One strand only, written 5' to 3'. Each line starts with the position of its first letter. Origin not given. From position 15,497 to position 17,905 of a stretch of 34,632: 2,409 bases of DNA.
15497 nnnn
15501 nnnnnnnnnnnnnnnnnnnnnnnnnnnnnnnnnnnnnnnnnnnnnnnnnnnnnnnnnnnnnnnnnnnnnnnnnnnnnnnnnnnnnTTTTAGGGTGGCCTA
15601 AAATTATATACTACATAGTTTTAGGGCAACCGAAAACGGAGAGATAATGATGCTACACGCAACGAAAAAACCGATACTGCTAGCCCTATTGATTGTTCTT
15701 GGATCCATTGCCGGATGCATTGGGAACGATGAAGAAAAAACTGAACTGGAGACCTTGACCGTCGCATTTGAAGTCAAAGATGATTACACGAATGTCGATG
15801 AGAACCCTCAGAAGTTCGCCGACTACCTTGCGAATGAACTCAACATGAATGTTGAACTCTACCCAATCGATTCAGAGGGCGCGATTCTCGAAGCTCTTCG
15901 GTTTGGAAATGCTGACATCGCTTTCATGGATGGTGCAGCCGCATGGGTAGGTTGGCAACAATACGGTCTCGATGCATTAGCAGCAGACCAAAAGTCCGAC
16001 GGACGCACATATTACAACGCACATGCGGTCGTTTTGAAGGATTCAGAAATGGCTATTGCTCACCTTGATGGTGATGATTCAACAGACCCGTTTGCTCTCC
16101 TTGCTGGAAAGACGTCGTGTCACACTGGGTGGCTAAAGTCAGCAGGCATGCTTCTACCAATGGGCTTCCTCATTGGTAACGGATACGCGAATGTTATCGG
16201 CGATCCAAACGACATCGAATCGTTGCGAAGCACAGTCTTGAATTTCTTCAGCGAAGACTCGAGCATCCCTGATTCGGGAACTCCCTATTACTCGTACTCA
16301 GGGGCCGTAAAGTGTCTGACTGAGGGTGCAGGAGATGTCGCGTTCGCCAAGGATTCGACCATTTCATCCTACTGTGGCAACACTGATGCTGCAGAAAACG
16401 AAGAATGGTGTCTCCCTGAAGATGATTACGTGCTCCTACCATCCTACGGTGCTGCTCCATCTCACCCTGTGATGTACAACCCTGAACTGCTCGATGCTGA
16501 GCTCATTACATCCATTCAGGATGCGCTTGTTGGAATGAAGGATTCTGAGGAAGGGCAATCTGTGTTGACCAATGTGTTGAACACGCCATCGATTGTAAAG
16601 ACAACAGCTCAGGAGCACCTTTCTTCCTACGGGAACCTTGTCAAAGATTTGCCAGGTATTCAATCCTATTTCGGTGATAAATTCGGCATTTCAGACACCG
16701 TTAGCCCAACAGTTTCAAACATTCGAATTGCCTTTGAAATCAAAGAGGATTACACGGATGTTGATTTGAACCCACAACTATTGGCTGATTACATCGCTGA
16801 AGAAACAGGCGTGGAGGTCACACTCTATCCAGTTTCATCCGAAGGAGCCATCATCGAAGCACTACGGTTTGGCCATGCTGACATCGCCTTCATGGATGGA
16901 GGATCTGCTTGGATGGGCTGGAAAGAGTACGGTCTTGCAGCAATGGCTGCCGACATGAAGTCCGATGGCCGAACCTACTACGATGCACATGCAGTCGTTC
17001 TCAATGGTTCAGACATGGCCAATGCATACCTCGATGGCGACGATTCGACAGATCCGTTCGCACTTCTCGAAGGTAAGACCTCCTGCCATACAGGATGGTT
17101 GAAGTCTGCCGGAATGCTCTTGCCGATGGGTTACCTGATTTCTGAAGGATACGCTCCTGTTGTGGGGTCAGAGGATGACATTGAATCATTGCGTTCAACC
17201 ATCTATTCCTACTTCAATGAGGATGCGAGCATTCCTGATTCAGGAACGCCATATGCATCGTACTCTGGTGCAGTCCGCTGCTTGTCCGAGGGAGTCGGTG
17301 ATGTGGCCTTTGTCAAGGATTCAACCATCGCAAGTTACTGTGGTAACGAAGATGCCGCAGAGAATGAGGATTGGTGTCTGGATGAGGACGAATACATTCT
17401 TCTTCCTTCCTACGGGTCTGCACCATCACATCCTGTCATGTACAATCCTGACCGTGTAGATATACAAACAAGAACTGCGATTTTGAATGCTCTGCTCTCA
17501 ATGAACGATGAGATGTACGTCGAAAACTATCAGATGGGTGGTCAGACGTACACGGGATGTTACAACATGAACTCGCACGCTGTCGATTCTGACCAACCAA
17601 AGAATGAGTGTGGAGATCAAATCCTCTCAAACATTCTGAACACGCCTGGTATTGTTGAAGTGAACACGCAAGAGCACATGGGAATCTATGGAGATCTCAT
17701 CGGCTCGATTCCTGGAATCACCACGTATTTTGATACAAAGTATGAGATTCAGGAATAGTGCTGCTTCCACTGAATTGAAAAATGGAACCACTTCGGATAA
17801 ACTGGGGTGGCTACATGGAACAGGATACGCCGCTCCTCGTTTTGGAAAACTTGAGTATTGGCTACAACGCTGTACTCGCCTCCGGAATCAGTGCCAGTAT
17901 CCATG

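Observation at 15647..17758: Bilobal transferrin homologue, with apparently intact Fe-ligand sets in both lobes, acting as the lipoprotein receptor of a PhnC/PhnE-type ABC importer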

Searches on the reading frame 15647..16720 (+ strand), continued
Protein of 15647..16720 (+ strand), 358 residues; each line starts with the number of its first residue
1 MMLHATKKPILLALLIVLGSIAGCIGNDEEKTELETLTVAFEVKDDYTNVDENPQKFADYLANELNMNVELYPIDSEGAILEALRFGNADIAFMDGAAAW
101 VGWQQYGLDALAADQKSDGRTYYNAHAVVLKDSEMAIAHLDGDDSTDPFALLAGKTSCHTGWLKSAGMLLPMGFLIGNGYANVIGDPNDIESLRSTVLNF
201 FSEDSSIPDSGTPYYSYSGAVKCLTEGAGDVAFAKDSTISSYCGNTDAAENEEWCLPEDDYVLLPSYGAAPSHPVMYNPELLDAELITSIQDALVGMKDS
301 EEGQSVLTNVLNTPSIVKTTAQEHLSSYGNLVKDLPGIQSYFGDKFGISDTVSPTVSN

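Call 75: search_solved_structures(query=A2, max_evalue=1e-40, show_alignments=2)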
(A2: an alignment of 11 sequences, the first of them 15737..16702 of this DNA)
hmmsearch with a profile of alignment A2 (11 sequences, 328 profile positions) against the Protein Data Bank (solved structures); distinct sequences matched with E-value up to 1e-40: 36.
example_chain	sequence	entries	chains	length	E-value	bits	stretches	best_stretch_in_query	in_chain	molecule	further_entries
6xr0_M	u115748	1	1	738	3e-60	207.2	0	70-198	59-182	Melanotransferrin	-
1b1x_A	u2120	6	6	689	7.2e-54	186.2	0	56-264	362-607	LACTOFERRIN | Lactotransferrin | PROTEIN (LACTOFERRIN)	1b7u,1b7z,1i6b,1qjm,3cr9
1f9b_A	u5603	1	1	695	7.5e-54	186.1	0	56-264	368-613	LACTOTRANSFERRIN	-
1aov_A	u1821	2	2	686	2.3e-53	184.5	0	60-263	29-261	APO-OVOTRANSFERRIN | DUCK OVOTRANSFERRIN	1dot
1aiv_A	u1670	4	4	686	6.1e-53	183.1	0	73-262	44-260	OVOTRANSFERRIN | serum transferrin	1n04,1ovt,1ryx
8fei_A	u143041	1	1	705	7.3e-53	182.9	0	73-262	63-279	Ovotransferrin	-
2d3i_A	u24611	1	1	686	9.1e-53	182.6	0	73-262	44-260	Ovotransferrin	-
1blf_A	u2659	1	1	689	1e-52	182.4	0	49-278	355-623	LACTOFERRIN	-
1sqy_A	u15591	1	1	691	7.2e-52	179.6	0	63-260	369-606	lactoferrin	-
1lcf_A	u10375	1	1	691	1.5e-51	178.6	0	63-260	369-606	LACTOFERRIN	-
1ce2_A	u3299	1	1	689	2e-51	178.2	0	50-276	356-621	PROTEIN (LACTOFERRIN)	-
1lfg_A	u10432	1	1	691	2.1e-51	178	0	63-259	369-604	LACTOFERRIN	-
1b0l_A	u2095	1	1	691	2.2e-51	178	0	63-260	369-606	PROTEIN (LACTOFERRIN)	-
1bka_A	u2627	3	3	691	2.2e-51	178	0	63-260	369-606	LACTOFERRIN | Lactotransferrin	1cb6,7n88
1fck_A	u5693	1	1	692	2.2e-51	178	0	63-260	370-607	LACTOFERRIN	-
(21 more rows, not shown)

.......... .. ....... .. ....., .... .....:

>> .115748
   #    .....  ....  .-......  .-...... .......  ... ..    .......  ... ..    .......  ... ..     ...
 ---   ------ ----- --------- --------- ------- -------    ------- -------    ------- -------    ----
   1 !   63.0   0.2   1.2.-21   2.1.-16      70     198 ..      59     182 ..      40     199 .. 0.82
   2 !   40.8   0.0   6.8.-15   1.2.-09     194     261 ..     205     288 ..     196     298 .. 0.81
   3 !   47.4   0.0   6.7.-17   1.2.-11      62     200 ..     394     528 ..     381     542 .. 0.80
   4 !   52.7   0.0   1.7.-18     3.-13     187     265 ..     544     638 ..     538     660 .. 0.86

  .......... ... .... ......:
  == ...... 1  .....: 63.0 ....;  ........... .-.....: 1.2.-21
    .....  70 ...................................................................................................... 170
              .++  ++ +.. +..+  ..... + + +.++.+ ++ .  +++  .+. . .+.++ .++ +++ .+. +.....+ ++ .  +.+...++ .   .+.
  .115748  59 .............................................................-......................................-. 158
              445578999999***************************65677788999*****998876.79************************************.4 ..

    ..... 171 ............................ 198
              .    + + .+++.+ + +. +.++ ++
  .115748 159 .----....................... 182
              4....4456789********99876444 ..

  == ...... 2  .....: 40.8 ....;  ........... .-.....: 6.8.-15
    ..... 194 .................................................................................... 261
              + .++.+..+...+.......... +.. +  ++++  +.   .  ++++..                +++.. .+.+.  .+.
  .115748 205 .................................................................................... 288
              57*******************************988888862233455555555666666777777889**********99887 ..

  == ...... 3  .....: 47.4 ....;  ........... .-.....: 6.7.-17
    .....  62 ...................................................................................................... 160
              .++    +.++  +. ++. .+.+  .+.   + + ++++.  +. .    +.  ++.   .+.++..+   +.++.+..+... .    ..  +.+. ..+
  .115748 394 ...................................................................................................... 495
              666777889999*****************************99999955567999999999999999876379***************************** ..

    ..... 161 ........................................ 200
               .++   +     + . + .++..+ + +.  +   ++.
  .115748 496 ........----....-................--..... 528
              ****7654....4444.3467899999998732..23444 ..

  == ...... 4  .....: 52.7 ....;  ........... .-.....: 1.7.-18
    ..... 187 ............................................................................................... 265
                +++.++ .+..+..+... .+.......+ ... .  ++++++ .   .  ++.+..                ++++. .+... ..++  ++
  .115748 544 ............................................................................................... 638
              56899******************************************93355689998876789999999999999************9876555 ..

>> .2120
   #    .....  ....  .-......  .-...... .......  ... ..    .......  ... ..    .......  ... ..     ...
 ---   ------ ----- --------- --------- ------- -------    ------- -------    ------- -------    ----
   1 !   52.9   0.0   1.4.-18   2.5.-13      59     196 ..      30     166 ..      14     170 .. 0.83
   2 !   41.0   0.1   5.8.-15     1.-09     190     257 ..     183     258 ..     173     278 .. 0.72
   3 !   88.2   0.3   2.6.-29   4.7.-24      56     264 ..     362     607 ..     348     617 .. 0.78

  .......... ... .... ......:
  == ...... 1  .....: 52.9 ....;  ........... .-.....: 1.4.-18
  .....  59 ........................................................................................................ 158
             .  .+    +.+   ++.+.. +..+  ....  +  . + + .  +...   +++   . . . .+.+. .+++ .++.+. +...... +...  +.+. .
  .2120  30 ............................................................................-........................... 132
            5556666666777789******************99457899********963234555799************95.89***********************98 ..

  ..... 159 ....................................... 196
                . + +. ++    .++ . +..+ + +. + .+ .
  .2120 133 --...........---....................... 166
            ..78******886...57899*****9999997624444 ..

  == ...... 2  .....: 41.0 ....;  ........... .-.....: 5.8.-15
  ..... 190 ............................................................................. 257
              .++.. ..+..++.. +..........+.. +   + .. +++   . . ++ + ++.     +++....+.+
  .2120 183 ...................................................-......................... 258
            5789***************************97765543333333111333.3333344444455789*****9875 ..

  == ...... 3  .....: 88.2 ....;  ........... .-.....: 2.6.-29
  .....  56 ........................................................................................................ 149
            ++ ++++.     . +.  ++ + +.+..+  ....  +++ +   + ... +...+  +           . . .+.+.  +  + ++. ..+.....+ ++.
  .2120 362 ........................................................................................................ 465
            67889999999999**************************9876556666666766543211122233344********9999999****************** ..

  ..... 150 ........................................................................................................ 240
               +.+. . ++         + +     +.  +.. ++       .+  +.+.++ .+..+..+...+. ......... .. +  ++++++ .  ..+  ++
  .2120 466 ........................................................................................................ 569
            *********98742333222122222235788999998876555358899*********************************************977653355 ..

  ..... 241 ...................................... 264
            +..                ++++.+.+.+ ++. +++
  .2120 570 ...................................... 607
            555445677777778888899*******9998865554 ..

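Call 82: search_protein_families(library=pfam, proteins=[P0190, P0199, P0250, P0255, P0261, P0200, P0171, P0124, P0141], max_evalue=0.01)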
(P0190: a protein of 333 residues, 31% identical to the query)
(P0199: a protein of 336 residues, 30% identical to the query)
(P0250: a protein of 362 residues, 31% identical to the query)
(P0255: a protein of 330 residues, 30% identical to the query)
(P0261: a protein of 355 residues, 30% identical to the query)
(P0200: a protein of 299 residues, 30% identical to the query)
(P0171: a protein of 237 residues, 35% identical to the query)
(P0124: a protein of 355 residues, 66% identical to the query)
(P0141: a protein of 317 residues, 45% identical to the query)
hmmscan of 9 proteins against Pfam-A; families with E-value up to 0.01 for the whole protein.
P0190 (333 aa): 2 families
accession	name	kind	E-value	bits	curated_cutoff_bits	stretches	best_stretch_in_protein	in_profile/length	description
PF12974.12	Phosphonate-bd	-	3.9e-16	59.6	27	1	32-282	19-239/242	ABC transporter, phosphonate, periplasmic substrate-binding protein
PF00405.22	Transferrin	-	2.1e-11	44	20.3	2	57-143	42-129/328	Transferrin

P0199 (336 aa): 2 families
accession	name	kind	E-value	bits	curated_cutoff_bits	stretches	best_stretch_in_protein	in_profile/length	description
PF00405.22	Transferrin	-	3.9e-13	49.8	20.3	2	70-187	40-155/328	Transferrin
PF12974.12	Phosphonate-bd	-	2.8e-11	43.7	27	1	41-287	13-231/242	ABC transporter, phosphonate, periplasmic substrate-binding protein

P0250 (362 aa): 2 families
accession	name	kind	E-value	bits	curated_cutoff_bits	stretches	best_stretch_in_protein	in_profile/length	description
PF12974.12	Phosphonate-bd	-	6.4e-44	150.6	27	1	83-332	1-238/242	ABC transporter, phosphonate, periplasmic substrate-binding protein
PF09084.16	NMT1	-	0.0054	17.1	20.5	0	111-196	21-102/216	NMT1/THI5 like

P0255 (330 aa): 2 families
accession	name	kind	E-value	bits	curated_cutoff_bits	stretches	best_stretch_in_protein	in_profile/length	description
PF12974.12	Phosphonate-bd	-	2.7e-50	171.4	27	1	55-303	1-238/242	ABC transporter, phosphonate, periplasmic substrate-binding protein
PF00405.22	Transferrin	-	0.00013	21.8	20.3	1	107-205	51-150/328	Transferrin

P0261 (355 aa): 1 family
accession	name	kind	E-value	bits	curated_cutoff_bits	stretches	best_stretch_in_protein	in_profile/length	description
PF12974.12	Phosphonate-bd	-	2.3e-32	112.8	27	1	91-315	15-229/242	ABC transporter, phosphonate, periplasmic substrate-binding protein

P0200 (299 aa): 1 family
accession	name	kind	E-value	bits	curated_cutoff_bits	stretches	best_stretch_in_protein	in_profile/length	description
PF00405.22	Transferrin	-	0.0077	15.9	20.3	0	136-159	183-206/328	Transferrin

P0171 (237 aa): 2 families
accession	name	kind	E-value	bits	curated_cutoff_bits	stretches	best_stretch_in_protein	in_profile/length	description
PF00405.22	Transferrin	-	3e-05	23.8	20.3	1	156-190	180-214/328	Transferrin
PF12974.12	Phosphonate-bd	-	0.00015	21.7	27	1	7-64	22-80/242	ABC transporter, phosphonate, periplasmic substrate-binding protein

P0124 (355 aa): 2 families
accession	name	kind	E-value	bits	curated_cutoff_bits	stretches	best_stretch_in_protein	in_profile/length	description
PF12974.12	Phosphonate-bd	-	1.3e-23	84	27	1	53-326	11-240/242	ABC transporter, phosphonate, periplasmic substrate-binding protein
PF00405.22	Transferrin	-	8.9e-19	68.3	20.3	2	215-264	181-231/328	Transferrin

P0141 (317 aa): 2 families
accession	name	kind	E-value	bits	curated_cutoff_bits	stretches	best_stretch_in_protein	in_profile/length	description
PF12974.12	Phosphonate-bd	-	4.1e-24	85.7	27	1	47-291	19-240/242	ABC transporter, phosphonate, periplasmic substrate-binding protein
PF00405.22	Transferrin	-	1.9e-22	80.3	20.3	2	56-189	26-157/328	Transferrin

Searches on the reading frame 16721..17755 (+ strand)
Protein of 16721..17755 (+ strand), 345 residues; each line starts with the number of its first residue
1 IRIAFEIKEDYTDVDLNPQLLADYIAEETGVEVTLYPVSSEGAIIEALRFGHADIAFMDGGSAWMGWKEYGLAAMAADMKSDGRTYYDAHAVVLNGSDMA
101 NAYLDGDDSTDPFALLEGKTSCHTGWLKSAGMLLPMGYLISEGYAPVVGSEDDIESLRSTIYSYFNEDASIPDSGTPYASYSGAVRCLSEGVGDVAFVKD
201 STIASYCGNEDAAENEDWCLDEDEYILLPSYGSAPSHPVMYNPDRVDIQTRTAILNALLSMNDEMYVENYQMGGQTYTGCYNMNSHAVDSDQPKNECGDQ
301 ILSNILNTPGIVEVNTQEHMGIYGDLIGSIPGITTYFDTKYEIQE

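Call 3: search_protein_families(library=pfam, proteins=[window:16721-17755:+], max_evalue=1)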
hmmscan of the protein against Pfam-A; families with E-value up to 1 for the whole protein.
window:16721-17755:+ (345 aa): 4 families
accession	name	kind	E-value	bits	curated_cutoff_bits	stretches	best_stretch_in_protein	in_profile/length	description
PF00405.22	Transferrin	-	3e-21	76.4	20.3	2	32-162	28-148/328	Transferrin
PF12974.12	Phosphonate-bd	-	3.7e-21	76.1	27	1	19-263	17-218/242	ABC transporter, phosphonate, periplasmic substrate-binding protein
PF03466.25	LysR_substrate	-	0.098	12.5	28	1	17-62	21-65/209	LysR substrate binding domain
PF13637.12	Ank_4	-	0.22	12.4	22.7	0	21-56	12-46/50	Ankyrin repeats (many copies)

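Call 4: search_protein_families(library=ncbifam, proteins=[window:16721-17755:+], max_evalue=1)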
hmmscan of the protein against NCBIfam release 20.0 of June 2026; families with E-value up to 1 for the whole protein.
window:16721-17755:+ (345 aa): 5 families
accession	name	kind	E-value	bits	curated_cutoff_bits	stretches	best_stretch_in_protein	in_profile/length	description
TIGR01098.1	3A0109s03R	subfamily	2.1e-14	53.7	112.05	1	12-143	44-165/253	phosphate/phosphite/phosphonate ABC transporter substrate-binding protein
TIGR03431.1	PhnD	equivalog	1.8e-08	34.1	261.1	1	19-101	47-129/288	phosphonate ABC transporter substrate-binding protein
TIGR04553.1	ABC_peri_selen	hypoth_equivalog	3.6e-05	23.3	250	1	10-62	11-63/266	putative selenate ABC transporter substrate-binding protein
NF047711.1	PutUtilRegPtrR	equivalog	0.0051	16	400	0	18-61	105-147/283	putrescine utilization regulator PtrR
NF033129.1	macro_glyco_Mgt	subfamily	0.081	11.9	700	1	15-100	85-170/393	macrolide-inactivating glycosyltransferase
